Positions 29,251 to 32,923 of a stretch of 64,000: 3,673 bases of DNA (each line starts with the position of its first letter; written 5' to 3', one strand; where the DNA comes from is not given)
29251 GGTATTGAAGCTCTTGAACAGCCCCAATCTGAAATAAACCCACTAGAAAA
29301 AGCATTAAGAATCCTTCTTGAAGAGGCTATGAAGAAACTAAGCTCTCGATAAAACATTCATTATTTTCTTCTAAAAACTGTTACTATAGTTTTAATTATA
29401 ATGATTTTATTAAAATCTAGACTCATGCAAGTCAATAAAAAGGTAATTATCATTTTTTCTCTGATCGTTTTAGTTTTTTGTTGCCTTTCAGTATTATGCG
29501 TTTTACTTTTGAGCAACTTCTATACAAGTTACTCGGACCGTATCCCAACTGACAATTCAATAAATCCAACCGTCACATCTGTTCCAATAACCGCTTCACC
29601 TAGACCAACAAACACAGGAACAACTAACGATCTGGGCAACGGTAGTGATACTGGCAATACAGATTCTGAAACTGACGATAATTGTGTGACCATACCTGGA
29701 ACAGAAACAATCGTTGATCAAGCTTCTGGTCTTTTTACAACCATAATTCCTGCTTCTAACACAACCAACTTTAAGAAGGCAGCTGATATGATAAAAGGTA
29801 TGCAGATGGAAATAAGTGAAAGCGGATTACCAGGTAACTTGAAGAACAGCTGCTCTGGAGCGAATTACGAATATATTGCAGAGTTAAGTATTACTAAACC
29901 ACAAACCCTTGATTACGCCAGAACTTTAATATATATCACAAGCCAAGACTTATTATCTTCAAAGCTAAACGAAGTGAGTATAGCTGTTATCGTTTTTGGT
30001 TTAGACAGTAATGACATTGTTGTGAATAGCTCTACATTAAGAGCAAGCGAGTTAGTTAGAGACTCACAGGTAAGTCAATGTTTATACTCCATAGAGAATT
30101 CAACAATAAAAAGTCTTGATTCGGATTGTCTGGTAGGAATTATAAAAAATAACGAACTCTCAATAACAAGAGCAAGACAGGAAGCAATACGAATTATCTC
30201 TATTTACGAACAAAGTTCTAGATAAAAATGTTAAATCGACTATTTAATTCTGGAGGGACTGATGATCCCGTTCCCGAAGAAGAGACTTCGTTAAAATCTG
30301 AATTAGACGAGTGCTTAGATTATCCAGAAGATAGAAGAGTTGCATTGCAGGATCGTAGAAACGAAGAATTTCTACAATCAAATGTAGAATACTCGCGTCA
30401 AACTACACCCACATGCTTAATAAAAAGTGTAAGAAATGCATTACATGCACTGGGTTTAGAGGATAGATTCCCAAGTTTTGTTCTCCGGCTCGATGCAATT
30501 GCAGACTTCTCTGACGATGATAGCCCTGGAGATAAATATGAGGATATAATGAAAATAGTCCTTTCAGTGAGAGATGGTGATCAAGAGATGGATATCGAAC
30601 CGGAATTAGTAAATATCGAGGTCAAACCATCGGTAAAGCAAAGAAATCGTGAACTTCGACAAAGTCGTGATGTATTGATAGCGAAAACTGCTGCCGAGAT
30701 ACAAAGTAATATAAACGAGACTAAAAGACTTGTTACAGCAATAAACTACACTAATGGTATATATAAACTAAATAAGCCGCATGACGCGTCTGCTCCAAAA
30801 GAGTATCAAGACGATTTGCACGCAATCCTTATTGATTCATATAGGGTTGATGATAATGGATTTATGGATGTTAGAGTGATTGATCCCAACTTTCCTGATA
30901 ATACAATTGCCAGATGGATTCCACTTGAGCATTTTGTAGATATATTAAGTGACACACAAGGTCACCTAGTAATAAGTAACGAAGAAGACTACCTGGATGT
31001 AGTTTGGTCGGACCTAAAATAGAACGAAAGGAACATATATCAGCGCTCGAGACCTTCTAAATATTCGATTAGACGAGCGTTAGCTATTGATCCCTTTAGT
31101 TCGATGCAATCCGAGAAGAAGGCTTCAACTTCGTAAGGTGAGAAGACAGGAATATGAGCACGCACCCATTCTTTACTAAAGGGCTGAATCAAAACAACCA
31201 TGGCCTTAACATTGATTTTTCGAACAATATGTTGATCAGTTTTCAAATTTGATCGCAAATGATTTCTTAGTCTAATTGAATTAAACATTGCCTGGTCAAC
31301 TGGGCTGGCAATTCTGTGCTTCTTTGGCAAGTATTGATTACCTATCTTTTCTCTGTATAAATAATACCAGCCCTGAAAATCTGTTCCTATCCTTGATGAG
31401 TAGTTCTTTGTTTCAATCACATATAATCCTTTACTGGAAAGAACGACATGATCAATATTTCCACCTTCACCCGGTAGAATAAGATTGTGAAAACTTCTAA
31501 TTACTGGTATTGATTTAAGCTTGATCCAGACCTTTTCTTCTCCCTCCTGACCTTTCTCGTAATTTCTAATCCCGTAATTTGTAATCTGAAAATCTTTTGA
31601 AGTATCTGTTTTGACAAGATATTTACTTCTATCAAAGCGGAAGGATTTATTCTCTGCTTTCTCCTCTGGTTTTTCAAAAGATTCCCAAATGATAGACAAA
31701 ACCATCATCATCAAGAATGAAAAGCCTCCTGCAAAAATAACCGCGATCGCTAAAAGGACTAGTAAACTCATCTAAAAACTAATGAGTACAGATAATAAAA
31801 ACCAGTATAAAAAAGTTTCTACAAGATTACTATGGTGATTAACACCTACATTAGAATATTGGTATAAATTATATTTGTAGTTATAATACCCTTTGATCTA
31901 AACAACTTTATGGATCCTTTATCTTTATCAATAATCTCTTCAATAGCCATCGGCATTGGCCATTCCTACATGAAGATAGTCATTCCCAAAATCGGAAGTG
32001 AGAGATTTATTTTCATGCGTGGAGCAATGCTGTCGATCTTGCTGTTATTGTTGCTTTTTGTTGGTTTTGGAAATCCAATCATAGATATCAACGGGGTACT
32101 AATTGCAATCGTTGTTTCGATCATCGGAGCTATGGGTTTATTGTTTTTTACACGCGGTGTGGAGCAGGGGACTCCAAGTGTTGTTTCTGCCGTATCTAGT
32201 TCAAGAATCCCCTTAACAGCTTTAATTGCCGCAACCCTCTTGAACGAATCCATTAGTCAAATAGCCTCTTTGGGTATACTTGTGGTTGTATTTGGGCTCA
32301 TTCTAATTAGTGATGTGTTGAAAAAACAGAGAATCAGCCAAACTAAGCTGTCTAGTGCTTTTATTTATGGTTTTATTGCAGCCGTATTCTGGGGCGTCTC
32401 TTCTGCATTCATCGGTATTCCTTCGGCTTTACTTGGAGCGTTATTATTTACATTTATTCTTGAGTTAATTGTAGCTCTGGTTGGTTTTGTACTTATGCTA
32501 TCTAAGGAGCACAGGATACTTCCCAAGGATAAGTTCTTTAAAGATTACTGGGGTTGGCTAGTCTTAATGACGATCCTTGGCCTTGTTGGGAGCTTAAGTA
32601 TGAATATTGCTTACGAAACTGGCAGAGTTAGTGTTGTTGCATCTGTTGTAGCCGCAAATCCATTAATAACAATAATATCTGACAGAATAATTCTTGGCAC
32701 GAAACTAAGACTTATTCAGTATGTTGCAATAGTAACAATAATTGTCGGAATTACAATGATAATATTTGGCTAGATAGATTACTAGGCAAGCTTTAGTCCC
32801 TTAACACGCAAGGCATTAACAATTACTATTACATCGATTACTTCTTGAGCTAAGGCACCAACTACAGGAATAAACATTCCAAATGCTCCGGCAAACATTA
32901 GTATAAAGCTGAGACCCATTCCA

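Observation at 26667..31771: tRNA-Val-flanked island of uncharacterised genes with two divergent paralogs of an undescribed family, small Cys-cluster proteins and a NERD-like protein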

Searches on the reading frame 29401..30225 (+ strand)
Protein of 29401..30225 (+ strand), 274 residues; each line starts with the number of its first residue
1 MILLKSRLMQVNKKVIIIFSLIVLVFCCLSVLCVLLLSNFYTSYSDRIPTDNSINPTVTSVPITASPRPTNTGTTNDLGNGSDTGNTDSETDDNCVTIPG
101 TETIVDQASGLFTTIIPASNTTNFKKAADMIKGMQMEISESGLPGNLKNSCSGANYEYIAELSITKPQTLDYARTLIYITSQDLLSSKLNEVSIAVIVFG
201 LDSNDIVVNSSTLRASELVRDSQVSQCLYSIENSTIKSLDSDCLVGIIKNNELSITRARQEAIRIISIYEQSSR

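Call 4: search_protein_families(library=pfam, proteins=[window:29401-30225:+], max_evalue=1)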
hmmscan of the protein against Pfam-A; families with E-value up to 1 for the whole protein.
window:29401-30225:+ (274 aa): 1 family
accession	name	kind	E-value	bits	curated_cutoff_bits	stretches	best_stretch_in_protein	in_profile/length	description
PF01456.22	Mucin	-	0.012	16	34.7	1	17-123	6-106/143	Mucin-like glycoprotein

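Call 5: search_protein_families(library=ncbifam, proteins=[window:29401-30225:+], max_evalue=1)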
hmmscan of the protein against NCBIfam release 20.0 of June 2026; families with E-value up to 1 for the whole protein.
window:29401-30225:+ (274 aa): 0 families

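Call 7: search_protein_families(library=padloc, proteins=[window:29401-30225:+], max_evalue=1)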
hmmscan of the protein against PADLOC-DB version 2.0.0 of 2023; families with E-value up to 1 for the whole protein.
window:29401-30225:+ (274 aa): 0 families

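Call 8: search_protein_families(library=phrogs, proteins=[window:29401-30225:+], max_evalue=1)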
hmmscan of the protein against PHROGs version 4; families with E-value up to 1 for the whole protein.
window:29401-30225:+ (274 aa): 0 families

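Call 44: find_related_loci(query=window:29401-30222:+, collection=viral_contigs, flank=5000)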
Query window:29401-30222:+ (274 aa) in viral_contigs; peptide patterns used: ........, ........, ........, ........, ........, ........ (x = any residue, [..] = any of these).
9 stretches matched a pattern, but none encodes a relative of the query by tblastn (E <= 1e-3).

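Call 62: search_solved_structures(query=window:29425-30222:+, max_evalue=10)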
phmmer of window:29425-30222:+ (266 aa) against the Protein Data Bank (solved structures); distinct sequences matched with E-value up to 10: 0.

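Call 81: find_related_loci(query=window:29425-30222:+, collection=metagenome_contigs, flank=6000)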
Query window:29425-30222:+ (266 aa) in metagenome_contigs; peptide patterns used: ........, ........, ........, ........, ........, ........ (x = any residue, [..] = any of these).
114 stretches matched a pattern, but none encodes a relative of the query by tblastn (E <= 1e-3).

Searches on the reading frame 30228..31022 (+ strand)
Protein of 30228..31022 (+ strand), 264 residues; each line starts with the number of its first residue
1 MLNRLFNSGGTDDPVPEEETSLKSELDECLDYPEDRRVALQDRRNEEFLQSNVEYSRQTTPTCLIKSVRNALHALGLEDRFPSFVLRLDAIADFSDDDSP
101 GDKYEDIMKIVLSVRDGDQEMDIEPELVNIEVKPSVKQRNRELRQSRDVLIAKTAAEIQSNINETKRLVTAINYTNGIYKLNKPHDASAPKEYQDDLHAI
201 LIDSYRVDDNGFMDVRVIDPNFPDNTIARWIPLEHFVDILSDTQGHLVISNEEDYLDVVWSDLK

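Call 4: search_protein_families(library=pfam, proteins=[window:30228-31022:+], max_evalue=1)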
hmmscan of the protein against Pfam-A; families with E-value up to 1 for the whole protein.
window:30228-31022:+ (264 aa): 0 families

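Call 5: search_protein_families(library=ncbifam, proteins=[window:30228-31022:+], max_evalue=1)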
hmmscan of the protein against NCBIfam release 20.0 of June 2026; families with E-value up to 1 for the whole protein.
window:30228-31022:+ (264 aa): 0 families

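Call 7: search_protein_families(library=padloc, proteins=[window:30228-31022:+], max_evalue=1)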
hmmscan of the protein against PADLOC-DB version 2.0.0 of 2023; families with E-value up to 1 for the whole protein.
window:30228-31022:+ (264 aa): 0 families

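Call 8: search_protein_families(library=phrogs, proteins=[window:30228-31022:+], max_evalue=1)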
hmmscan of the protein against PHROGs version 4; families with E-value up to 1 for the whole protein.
window:30228-31022:+ (264 aa): 1 family
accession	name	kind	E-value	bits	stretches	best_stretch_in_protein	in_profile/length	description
phrog_21225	-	DNA, RNA and nucleotide metabolism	0.11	12.2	1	23-173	57-201/574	exonuclease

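Call 42: find_related_loci(query=window:30228-31019:+, collection=viral_contigs, flank=5000)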
Query window:30228-31019:+ (264 aa) in viral_contigs; peptide patterns used: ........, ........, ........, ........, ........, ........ (x = any residue, [..] = any of these).
7 stretches matched a pattern, but none encodes a relative of the query by tblastn (E <= 1e-3).

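Call 59: search_solved_structures(query=window:30228-31019:+, max_evalue=10, show_alignments=2)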
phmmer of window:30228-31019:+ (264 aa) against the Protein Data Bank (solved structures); distinct sequences matched with E-value up to 10: 2.
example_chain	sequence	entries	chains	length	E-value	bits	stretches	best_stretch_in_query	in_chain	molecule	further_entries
5mto_A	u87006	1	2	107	0.18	14.5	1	121-210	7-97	Inhibitor of growth protein 5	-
2q03_A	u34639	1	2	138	0.65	12.6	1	198-252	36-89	Uncharacterized protein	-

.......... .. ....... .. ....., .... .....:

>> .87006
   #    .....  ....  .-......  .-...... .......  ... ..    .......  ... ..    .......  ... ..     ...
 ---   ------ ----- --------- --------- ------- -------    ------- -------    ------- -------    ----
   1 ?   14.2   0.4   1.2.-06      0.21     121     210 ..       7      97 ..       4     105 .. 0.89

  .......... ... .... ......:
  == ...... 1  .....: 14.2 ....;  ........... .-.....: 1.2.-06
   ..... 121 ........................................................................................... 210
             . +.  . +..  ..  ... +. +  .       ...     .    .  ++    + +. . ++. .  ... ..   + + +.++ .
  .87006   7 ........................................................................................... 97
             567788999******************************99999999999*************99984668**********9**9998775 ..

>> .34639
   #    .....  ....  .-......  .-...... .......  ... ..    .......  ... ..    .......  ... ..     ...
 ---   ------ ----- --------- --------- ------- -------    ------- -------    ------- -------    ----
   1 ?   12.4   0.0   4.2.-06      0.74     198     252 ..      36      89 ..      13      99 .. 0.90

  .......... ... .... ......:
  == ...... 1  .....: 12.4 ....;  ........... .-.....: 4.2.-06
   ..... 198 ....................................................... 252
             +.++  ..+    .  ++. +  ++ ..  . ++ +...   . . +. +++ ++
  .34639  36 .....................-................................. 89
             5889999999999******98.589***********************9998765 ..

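Call 68: search_dna_similar(query=window:30228-31019:+, collection=phages, mode=protein, max_evalue=0.01, max_rows=5)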
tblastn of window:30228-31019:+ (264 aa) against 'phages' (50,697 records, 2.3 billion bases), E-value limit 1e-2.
No match.

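Call 77: predict_structure(protein=window:30228-31019:+)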
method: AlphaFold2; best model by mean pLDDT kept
length: 264 residues; sequences in the alignment: 1
mean_pLDDT: 40.7   pTM: 0.21
mean pLDDT of the five models: 40.7, 39.8, 38.2, 36.1, 32.6
residues with pLDDT >= 90: 0; 70-90: 0; 50-70: 58; < 50: 206
segments of 3 or more residues with pLDDT < 50: 1-59, 74-76, 97-102, 104-138, 164-208, 210-223, 225-264
pLDDT, mean of each block of 10 residues (from residue 1): 30 35 40 33 37 41 56 51 56 48 47 36 26 38 60 60 41 28 32 36 45 45 43 41 33 26 25
secondary structure, 60 per line:
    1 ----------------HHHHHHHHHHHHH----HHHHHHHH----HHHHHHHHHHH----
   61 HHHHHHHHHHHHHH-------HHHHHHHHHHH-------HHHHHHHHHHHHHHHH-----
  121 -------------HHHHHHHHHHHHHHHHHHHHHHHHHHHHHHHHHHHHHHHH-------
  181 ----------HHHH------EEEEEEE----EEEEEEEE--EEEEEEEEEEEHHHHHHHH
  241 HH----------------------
elements in order: H17-29 H34-41 H46-56 H61-74 H82-92 H100-115 H134-173 H191-194 E201-207 E212-219 E222-232 H233-242

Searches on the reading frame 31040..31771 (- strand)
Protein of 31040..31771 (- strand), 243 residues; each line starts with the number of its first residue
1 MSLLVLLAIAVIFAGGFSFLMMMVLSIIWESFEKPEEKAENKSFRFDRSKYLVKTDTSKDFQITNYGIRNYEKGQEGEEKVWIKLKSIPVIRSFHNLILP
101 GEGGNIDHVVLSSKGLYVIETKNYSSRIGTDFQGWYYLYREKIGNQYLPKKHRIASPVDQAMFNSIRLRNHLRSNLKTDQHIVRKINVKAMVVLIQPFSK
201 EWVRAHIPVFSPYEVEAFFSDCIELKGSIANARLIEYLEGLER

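Call 4: search_protein_families(library=pfam, proteins=[window:31040-31771:-], max_evalue=1)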
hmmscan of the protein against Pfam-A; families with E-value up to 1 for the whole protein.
window:31040-31771:- (243 aa): 2 families
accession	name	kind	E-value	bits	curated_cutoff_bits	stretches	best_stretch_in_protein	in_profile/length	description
PF08378.17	NERD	-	1.5e-16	61.3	22.1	1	73-194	1-110/111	Nuclease-related domain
PF20124.4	DUF6514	-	0.54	10.9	23.9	0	43-84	17-57/94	Family of unknown function (DUF6514)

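Call 5: search_protein_families(library=ncbifam, proteins=[window:31040-31771:-], max_evalue=1)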
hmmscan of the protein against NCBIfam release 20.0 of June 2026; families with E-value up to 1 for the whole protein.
window:31040-31771:- (243 aa): 2 families
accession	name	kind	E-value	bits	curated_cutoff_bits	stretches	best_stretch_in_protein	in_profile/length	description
NF047741.1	antiphage_MADS6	equivalog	6e-05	21.8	460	1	96-197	35-124/612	methylation-associated defense system protein kinase MAD6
NF033442.0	BREX_PglW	equivalog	0.13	9.8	990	1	105-138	48-81/1391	BREX system serine/threonine kinase PglW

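Call 7: search_protein_families(library=padloc, proteins=[window:31040-31771:-], max_evalue=1)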
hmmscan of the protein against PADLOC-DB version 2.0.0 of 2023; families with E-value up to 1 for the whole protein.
window:31040-31771:- (243 aa): 2 families
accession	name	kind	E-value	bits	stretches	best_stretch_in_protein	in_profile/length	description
PDLC03921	MkoA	-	0.00065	15.4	1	101-196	42-125/1607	-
PDLC02512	PglW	-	0.0091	11.9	1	104-138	50-84/1403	PglW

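Call 8: search_protein_families(library=phrogs, proteins=[window:31040-31771:-], max_evalue=1)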
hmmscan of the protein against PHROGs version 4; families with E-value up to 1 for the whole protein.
window:31040-31771:- (243 aa): 3 families
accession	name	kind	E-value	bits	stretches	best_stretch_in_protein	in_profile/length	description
phrog_21557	-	unknown function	0.029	15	1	95-130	57-94/249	-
phrog_19937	-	unknown function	0.07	14.4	1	1-78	4-83/92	-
phrog_27032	-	unknown function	0.12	13.7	1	73-121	43-91/100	-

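Call 34: find_encoding_contigs(protein=window:31040-31771:-, flank=10000, max_places=10)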
Protein window:31040-31771:- (243 aa): 6 contigs read that carry it; 5 places shown.
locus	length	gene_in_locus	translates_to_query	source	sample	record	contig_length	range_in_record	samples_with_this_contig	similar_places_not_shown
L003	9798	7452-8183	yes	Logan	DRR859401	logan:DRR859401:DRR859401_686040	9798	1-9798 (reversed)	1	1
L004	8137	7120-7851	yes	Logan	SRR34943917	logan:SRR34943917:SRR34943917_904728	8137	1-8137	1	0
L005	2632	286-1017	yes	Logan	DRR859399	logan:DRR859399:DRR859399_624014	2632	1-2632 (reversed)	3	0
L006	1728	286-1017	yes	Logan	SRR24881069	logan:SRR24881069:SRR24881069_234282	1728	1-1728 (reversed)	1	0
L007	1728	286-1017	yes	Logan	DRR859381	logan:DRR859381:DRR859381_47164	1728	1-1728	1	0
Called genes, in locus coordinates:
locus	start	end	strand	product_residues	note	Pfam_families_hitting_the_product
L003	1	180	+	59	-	?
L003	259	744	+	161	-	-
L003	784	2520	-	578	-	PF00999:Na_H_Exchanger, PF02254:TrkA_N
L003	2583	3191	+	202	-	-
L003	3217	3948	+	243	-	PF05257:CHAP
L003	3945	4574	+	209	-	-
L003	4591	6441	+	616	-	PF00122:E1-E2_ATPase, PF00702:Hydrolase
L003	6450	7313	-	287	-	PF00892:EamA, PF03151:TPT (weak)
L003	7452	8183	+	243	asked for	PF08378:NERD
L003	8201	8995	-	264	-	-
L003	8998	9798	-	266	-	?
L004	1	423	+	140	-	?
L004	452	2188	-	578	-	PF00999:Na_H_Exchanger, PF02254:TrkA_N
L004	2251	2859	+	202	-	-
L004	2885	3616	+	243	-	PF05257:CHAP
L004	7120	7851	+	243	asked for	PF08378:NERD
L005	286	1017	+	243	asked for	PF08378:NERD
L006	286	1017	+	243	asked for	PF08378:NERD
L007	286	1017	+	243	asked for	PF08378:NERD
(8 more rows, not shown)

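Call 61: search_solved_structures(query=window:31043-31771:-, max_evalue=10, show_alignments=1)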
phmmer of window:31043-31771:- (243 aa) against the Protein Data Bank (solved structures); distinct sequences matched with E-value up to 10: 4.
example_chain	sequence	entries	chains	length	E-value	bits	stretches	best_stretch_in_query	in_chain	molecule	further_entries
8imn_5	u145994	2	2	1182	3.5e-05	26.6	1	131-191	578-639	CpcN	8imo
8iml_3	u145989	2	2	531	0.2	14.3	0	129-180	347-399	CpcJ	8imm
4unw_A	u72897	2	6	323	1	12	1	28-100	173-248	H3 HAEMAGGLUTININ HA1 CHAIN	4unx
4uny_A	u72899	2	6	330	1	11.9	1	28-100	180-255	HAY SUBUNIT OF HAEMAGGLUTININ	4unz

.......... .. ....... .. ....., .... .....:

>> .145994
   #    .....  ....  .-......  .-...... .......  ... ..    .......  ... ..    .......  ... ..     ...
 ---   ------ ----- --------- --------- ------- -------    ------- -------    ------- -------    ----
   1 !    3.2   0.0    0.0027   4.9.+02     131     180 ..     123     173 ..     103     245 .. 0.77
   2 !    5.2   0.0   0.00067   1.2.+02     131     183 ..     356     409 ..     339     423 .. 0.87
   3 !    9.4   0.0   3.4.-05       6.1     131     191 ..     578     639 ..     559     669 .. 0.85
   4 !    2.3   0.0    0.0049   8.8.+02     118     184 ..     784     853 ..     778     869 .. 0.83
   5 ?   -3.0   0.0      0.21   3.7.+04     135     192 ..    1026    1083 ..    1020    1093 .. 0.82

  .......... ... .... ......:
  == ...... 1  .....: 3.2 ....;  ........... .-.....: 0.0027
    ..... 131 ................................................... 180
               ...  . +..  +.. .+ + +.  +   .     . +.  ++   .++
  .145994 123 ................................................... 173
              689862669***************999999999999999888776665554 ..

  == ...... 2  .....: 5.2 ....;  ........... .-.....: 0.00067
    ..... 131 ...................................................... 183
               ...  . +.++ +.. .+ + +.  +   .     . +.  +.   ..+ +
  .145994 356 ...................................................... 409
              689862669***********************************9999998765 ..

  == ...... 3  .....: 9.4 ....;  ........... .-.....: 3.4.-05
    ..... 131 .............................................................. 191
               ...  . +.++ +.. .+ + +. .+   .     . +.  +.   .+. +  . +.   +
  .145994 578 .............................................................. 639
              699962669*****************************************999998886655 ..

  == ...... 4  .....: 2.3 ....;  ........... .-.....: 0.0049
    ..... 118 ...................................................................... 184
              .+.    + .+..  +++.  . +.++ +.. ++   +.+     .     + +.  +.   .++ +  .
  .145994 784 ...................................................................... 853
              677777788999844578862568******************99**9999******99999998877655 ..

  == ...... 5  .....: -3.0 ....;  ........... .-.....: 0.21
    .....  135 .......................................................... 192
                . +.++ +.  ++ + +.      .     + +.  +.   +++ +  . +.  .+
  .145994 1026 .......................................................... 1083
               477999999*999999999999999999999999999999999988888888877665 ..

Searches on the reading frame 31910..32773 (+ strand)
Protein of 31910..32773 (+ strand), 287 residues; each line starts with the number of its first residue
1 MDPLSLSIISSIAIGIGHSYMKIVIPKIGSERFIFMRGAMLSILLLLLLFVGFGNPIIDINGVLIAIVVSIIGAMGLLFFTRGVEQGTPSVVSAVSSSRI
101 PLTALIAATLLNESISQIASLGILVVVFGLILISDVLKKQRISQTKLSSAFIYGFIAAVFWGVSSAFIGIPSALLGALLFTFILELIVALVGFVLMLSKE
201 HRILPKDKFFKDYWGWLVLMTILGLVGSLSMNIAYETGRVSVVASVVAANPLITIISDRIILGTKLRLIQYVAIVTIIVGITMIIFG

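Call 18: search_protein_families(library=pfam, proteins=[window:31910-32773:+], max_evalue=0.001)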
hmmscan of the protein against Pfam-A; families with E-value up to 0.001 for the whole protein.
window:31910-32773:+ (287 aa): 2 families
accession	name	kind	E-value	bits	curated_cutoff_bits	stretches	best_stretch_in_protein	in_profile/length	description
PF00892.27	EamA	-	9.6e-26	91.1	28.2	2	150-285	3-134/135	EamA-like transporter family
PF03151.22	TPT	-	6.1e-06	26.2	30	1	183-283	33-134/291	Triose-phosphate Transporter family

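Call 35: find_encoding_contigs(protein=window:31910-32773:+, flank=10000, max_places=10)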
Protein window:31910-32773:+ (287 aa): 2 contigs read that carry it; 1 place shown.
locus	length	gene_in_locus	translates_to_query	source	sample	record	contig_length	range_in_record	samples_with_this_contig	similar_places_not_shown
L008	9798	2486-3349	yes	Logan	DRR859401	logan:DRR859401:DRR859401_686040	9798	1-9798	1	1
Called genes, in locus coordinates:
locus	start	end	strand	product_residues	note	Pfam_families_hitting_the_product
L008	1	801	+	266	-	?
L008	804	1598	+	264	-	-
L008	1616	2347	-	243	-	PF08378:NERD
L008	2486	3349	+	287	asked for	PF00892:EamA, PF03151:TPT (weak)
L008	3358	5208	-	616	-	PF00122:E1-E2_ATPase, PF00702:Hydrolase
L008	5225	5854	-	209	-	-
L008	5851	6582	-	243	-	PF05257:CHAP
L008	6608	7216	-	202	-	-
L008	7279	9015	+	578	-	PF00999:Na_H_Exchanger, PF02254:TrkA_N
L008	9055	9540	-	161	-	-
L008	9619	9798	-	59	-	?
